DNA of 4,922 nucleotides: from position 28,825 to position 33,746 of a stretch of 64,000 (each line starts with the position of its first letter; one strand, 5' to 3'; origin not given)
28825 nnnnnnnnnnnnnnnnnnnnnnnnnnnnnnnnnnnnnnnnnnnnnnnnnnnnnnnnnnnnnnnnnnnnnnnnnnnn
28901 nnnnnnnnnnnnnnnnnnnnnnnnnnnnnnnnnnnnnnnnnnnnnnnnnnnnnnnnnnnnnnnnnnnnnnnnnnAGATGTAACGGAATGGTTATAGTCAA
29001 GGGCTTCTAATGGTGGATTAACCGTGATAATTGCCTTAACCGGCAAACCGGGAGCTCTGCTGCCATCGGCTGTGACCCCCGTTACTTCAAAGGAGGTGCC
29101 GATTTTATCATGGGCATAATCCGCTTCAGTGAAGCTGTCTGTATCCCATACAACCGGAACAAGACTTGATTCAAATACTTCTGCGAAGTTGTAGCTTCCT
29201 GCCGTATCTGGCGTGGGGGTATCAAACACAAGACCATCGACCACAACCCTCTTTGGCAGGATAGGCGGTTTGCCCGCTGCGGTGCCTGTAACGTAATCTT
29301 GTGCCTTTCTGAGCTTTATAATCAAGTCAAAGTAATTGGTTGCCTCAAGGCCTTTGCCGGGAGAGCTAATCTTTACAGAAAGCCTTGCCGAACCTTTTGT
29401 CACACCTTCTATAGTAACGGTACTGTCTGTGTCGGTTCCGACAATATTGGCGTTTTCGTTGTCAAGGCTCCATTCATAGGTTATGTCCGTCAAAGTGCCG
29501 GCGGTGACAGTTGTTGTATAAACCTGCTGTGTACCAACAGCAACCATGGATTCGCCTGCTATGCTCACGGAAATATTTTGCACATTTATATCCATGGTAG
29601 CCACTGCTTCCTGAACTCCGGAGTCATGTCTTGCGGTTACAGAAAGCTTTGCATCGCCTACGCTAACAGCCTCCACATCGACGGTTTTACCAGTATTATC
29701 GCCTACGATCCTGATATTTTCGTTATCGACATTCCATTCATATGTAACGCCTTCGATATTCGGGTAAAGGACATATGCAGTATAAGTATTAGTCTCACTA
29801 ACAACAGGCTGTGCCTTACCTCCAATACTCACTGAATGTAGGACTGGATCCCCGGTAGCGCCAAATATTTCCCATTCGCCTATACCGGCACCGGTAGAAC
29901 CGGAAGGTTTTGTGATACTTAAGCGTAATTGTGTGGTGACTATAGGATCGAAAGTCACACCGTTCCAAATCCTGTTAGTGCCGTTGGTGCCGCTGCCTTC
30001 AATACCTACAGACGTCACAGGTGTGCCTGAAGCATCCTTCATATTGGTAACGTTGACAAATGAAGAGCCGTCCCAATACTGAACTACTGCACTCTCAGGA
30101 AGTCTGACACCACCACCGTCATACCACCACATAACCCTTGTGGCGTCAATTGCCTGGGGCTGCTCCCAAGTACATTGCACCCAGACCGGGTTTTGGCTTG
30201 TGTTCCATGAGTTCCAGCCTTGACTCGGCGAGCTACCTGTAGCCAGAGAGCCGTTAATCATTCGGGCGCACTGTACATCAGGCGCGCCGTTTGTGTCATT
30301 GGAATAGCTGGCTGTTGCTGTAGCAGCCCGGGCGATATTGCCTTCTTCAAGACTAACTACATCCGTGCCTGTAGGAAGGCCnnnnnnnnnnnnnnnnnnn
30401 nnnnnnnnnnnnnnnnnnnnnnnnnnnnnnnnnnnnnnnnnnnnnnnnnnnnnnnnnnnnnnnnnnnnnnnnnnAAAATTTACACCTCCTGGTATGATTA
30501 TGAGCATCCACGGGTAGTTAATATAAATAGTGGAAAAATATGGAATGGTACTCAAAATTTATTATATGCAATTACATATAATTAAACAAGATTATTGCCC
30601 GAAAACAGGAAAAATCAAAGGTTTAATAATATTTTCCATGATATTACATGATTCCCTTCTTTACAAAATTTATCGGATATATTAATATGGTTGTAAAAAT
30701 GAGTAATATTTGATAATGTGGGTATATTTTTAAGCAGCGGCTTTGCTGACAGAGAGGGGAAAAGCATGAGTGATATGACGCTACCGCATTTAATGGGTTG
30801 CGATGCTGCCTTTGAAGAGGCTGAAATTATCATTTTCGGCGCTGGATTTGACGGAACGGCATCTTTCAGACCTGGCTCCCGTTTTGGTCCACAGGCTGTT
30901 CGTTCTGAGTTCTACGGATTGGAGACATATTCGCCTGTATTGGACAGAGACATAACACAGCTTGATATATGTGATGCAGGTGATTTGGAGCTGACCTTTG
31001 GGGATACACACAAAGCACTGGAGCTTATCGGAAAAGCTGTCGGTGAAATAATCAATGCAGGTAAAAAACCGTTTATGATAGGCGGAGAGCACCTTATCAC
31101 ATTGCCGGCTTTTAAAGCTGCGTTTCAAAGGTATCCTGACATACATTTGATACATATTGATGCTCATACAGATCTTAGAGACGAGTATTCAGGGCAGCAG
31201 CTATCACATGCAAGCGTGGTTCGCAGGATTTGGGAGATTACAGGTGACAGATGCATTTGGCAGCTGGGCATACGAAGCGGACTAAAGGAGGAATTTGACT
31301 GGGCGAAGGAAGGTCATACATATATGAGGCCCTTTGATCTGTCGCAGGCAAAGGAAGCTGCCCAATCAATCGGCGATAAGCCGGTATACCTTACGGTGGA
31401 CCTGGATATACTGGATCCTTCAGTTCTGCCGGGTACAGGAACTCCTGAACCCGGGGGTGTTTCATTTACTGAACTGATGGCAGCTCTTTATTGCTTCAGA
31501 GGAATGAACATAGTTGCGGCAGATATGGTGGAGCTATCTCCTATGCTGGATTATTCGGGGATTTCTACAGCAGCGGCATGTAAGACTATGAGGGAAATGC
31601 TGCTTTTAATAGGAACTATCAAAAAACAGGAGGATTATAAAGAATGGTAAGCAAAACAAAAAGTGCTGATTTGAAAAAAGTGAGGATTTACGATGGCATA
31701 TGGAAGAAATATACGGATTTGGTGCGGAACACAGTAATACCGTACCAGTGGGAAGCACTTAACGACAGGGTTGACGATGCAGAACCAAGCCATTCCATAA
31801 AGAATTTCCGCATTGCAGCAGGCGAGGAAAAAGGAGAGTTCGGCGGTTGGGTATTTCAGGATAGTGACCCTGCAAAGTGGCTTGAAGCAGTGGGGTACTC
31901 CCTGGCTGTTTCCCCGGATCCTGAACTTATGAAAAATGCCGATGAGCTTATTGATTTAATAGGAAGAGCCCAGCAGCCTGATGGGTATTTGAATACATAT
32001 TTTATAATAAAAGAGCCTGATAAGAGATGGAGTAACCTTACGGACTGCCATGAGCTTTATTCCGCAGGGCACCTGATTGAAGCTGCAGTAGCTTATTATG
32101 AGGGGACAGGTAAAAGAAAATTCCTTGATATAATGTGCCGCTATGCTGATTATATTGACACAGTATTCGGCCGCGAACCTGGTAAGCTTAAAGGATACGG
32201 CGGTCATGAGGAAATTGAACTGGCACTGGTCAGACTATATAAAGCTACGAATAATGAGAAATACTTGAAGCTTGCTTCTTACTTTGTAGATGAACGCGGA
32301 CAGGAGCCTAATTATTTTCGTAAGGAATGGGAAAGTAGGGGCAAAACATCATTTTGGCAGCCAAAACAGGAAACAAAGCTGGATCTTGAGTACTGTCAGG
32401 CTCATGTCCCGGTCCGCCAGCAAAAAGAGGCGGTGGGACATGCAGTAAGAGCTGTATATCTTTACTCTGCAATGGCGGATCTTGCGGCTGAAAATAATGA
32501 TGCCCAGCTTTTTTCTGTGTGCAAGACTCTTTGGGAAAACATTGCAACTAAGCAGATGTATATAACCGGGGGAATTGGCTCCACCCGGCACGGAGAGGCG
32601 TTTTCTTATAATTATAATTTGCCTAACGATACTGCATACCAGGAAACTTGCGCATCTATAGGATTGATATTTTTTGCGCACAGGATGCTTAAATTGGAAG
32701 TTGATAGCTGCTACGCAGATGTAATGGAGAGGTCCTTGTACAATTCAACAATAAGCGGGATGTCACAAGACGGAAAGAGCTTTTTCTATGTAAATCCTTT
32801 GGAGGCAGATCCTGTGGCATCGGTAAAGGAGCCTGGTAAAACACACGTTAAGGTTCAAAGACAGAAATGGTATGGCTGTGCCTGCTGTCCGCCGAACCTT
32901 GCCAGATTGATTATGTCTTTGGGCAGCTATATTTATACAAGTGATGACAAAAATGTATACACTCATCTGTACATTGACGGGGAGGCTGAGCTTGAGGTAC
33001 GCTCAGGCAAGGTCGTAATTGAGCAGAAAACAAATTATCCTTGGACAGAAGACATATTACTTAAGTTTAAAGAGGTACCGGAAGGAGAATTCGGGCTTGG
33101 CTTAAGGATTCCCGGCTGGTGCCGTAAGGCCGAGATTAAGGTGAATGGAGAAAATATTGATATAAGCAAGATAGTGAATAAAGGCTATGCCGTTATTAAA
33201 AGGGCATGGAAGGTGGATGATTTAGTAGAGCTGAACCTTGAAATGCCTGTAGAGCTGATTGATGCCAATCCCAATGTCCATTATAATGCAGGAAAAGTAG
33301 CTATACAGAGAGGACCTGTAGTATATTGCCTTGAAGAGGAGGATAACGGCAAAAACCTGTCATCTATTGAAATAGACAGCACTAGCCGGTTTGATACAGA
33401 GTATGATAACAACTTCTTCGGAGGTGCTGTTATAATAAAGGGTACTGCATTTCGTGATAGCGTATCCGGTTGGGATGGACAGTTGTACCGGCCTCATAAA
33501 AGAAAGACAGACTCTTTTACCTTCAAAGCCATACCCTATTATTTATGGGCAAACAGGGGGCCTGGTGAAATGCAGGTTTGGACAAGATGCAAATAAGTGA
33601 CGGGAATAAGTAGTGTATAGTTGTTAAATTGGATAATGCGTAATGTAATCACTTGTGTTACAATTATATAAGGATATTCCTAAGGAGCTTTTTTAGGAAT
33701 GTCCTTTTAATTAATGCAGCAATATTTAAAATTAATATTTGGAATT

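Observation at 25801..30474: A GH127 enzyme carrying both a cohesin and a dockerin, plus discoidin and three Big_2 modules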

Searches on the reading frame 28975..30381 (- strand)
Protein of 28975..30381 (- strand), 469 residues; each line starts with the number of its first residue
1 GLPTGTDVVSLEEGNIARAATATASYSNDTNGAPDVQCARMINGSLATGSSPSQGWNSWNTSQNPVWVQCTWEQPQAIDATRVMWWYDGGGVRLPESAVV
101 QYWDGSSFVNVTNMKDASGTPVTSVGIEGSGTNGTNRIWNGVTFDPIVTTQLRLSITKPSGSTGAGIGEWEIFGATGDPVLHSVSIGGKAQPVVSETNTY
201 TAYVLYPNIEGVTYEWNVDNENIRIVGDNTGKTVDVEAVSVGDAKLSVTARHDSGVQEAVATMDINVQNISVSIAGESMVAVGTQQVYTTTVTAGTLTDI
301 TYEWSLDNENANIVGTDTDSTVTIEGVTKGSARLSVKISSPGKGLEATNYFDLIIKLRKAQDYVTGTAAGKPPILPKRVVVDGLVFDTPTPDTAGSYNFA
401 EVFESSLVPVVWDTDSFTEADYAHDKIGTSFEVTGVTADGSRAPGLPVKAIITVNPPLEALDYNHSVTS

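Call 73: predict_structure(alignment_id=A2)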
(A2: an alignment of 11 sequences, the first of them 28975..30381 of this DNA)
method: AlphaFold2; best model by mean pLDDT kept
length: 469 residues; sequences in the alignment: 11
mean_pLDDT: 80.4   pTM: 0.57
mean pLDDT of the five models: 80.4, 79.2, 78.9, 76.5, 75.8
residues with pLDDT >= 90: 216; 70-90: 148; 50-70: 46; < 50: 59
segments of 3 or more residues with pLDDT < 50: 1-20, 32-39, 41-53, 131-135, 391-393, 399-401, 463-469
pLDDT, mean of each block of 10 residues (from residue 1): 23 31 67 47 38 62 85 79 76 85 92 88 75 59 86 90 80 75 87 96 78 95 96 96 97 88 96 93 93 94 96 94 95 97 95 91 91 89 67 50 71 92 93 92 90 85 45
secondary structure, 60 per line:
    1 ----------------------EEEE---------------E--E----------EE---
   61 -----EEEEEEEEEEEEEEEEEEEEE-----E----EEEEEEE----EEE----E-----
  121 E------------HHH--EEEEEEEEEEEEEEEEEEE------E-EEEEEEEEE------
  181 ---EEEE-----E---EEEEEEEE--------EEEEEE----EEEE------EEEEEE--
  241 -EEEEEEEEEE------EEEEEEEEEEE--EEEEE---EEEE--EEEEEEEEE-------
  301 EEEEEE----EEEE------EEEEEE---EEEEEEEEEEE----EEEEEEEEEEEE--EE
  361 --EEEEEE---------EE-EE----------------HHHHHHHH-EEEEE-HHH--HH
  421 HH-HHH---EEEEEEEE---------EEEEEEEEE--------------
elements in order: E23-26 E66-86 E97-103 E108-110 E139-157 E166-174 E184-187 E197-204 E213-218 E223-226 E233-238 E242-251 E258-268 E271-275 E279-282 E285-293 E301-306 E311-314 E321-326 E330-340 E345-356 E363-368 H399-406 E408-412 H419-422 E430-437 E447-455

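Call 76: fold_search(model_id=the predicted structure, library=pdb)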
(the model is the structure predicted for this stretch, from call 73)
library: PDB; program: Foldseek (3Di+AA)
matches with E <= 10: 1995; with E <= 0.001: 238
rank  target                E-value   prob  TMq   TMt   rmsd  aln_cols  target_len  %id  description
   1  9hcj_10               1.7e-10  1.00  0.21  0.07  35.3       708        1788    9  D. discoideum nuclear pore complex (released 2024-12-25)
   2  7nit_A                1.3e-09  1.00  0.16  0.08  20.5       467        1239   13  X-ray structure of a multidomain BbgIII from Bifidobacterium bifidum (released 2021-12-22)
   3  7nit_F                1.4e-09  1.00  0.16  0.08  20.2       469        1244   14  X-ray structure of a multidomain BbgIII from Bifidobacterium bifidum (released 2021-12-22)
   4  7nit_C                2.1e-09  1.00  0.16  0.08  20.6       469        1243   13  X-ray structure of a multidomain BbgIII from Bifidobacterium bifidum (released 2021-12-22)
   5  7nit_D                2.1e-09  1.00  0.16  0.08  20.6       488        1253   13  X-ray structure of a multidomain BbgIII from Bifidobacterium bifidum (released 2021-12-22)
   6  8k3j_A                5.0e-09  1.00  0.18  0.16  20.9       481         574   10  Structure of human CNTN2 immunoglobulin domains 1-6 homo-dimer (released 2024-07-17)
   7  7nit_B                5.8e-09  1.00  0.16  0.08  23.8       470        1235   13  X-ray structure of a multidomain BbgIII from Bifidobacterium bifidum (released 2021-12-22)
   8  9fly_A                6.5e-09  1.00  0.19  0.12  35.1       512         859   12  CryoEM structure of the base (4151-5009) in the grappling hook protein A (GhpA) in the bacterium Aureispira sp. CCB-QB (released 2024-10-16)
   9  3shs                  2.3e-08  1.00  0.25  0.34  11.9       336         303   15  Three N-terminal domains of the bacteriophage RB49 Highly Immunogenic Outer Capsid protein (Hoc) (released 2011-06-29)
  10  8a0y_A                2.8e-08  1.00  0.21  0.18  21.0       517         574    9  Crystal structure of mouse contactin 2 immunoglobulin domains (released 2023-11-01)
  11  4m00_A                6.7e-08  1.00  0.22  0.21  15.3       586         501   13  Crystal structure of the ligand binding region of staphylococcal adhesion SraP (released 2014-06-18)
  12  7z47_G                2.1e-07  1.00  0.20  0.12  21.4       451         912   12  Tail of bacteriophage SU10 (released 2022-08-10)
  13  6fg9_B                2.5e-07  1.00  0.18  0.11  10.7       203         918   11  Mouse SORCS2 ectodomain (sortilin related VPS10 domain containing receptor 2) (released 2018-08-01)
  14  6fg9_A                4.9e-07  1.00  0.17  0.10  10.7       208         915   11  Mouse SORCS2 ectodomain (sortilin related VPS10 domain containing receptor 2) (released 2018-08-01)
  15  6arq_D                4.9e-07  1.00  0.19  0.27  19.1       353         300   12  Crystal structure of CD96 (D1) bound to CD155/necl-5 (D1-3) (released 2018-11-21)
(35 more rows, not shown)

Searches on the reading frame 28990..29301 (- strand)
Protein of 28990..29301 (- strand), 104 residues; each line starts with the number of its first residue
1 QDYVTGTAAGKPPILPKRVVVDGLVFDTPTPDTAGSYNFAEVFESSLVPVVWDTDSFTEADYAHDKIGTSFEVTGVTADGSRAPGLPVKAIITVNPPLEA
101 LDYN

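Call 6: search_protein_families(library=pfam, proteins=[window:28990-29301:-], max_evalue=10)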
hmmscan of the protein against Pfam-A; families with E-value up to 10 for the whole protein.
seq(104 aa): 0 families

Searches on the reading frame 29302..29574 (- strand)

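Call 6: search_protein_families(library=pfam, proteins=[window:29302-29574:-], max_evalue=10)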
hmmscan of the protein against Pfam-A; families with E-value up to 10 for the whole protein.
seq(91 aa): 2 families
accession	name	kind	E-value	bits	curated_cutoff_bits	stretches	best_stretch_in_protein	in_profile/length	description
PF22969.3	Ig_NUP210_2nd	-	0.018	15.2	27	1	51-72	80-101/109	NUP210 Ig-like domain 2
PF09394.16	Inhibitor_I42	-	0.021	15.5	27.2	1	21-82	24-87/91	Chagasin family peptidase inhibitor I42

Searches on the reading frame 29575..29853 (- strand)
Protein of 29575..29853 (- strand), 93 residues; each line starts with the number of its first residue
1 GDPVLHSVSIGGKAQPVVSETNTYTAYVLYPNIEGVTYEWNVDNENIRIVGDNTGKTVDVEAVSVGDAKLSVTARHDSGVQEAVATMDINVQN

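Call 6: search_protein_families(library=pfam, proteins=[window:29575-29853:-], max_evalue=10)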
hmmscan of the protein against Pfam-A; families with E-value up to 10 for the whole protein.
seq(93 aa): 2 families
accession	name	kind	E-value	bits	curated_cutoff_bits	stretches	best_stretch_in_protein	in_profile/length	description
PF19408.5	PKD_6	-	0.00031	21.5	25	1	10-84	8-78/82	PKD-like domain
PF02368.24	Big_2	-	0.023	15.1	22.8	1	18-76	16-70/79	Bacterial Ig-like domain (group 2)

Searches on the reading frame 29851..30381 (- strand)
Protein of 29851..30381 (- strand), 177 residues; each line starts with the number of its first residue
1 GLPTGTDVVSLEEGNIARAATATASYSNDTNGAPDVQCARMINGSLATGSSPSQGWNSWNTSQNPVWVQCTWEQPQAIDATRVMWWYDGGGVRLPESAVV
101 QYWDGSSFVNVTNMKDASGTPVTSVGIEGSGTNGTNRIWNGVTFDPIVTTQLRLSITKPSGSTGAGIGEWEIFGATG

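Call 6: search_protein_families(library=pfam, proteins=[window:29851-30381:-], max_evalue=10)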
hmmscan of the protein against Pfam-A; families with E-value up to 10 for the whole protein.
seq(177 aa): 4 families
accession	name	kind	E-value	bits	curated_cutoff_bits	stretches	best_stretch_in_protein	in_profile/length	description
PF00754.31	F5_F8_type_C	-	1.1e-06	29.3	28.2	1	22-163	2-119/127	F5/8 type C domain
PF24135.1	DUF7402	-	1.5e-05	25.5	27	1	15-121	1-98/133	Domain of unknown function (DUF7402)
PF21606.3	BgaA-like_CBM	-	0.0022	18.4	27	1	22-117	1-98/160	Beta-galactosidase-like, Galactose-binding domain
PF22633.2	F5_F8_type_C_2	-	0.0041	18.1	27.8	1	47-123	8-77/91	NedA-like, galactose-binding domain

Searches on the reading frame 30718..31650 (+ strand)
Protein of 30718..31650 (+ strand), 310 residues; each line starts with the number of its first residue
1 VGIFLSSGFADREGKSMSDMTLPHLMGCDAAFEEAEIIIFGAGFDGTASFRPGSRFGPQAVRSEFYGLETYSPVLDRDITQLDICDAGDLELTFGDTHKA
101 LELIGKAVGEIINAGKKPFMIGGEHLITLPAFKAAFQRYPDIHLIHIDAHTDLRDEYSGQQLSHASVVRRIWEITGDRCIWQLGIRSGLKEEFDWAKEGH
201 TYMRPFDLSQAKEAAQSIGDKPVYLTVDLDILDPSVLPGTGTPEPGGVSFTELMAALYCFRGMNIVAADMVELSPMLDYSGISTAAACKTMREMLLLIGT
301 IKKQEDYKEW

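Call 32: search_protein_families(library=pfam, proteins=[window:30718-31650:+], max_evalue=0.0001)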
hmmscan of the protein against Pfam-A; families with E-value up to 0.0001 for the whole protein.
window:30718-31650:+ (310 aa): 1 family
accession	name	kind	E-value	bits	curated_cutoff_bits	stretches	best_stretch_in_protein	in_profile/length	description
PF00491.26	Arginase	-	1.7e-79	267.6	22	1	36-295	2-278/280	Arginase family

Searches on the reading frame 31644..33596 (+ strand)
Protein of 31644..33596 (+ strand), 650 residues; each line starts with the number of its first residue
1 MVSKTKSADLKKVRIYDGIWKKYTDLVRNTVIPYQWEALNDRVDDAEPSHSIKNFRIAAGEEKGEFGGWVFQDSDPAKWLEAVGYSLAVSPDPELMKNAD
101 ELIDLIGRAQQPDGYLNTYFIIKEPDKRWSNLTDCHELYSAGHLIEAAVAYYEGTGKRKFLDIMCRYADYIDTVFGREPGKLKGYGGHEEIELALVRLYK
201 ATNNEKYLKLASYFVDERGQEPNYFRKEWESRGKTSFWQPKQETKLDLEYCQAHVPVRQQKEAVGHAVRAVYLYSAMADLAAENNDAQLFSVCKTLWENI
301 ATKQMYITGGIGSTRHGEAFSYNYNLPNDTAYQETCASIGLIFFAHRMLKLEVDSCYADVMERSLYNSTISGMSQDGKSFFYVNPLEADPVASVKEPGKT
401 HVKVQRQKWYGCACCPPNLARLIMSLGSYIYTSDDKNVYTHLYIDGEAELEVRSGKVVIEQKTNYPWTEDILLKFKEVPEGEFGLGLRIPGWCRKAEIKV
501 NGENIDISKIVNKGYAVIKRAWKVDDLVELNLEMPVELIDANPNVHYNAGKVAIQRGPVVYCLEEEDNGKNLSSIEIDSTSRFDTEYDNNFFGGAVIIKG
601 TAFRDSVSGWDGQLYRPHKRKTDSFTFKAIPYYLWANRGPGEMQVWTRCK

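Call 32: search_protein_families(library=pfam, proteins=[window:31644-33596:+], max_evalue=0.0001)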
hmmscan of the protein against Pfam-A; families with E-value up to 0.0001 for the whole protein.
window:31644-33596:+ (650 aa): 3 families
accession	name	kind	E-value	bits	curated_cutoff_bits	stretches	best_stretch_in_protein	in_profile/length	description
PF07944.18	Beta-AFase-like_GH127_cat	-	4e-114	381.9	24.9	1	12-427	1-375/376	Beta-L-arabinofuranosidase, GH127 catalytic domain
PF20737.2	Glyco_hydro127C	-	4.6e-28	97.2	23.7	1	536-647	1-70/71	Glycoside hydrolase family 127 C-terminal domain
PF20736.2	Glyco_hydro127M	-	1.7e-23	83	24.2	1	438-534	2-95/95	Beta-L-arabinofuranosidase, GH127 middle domain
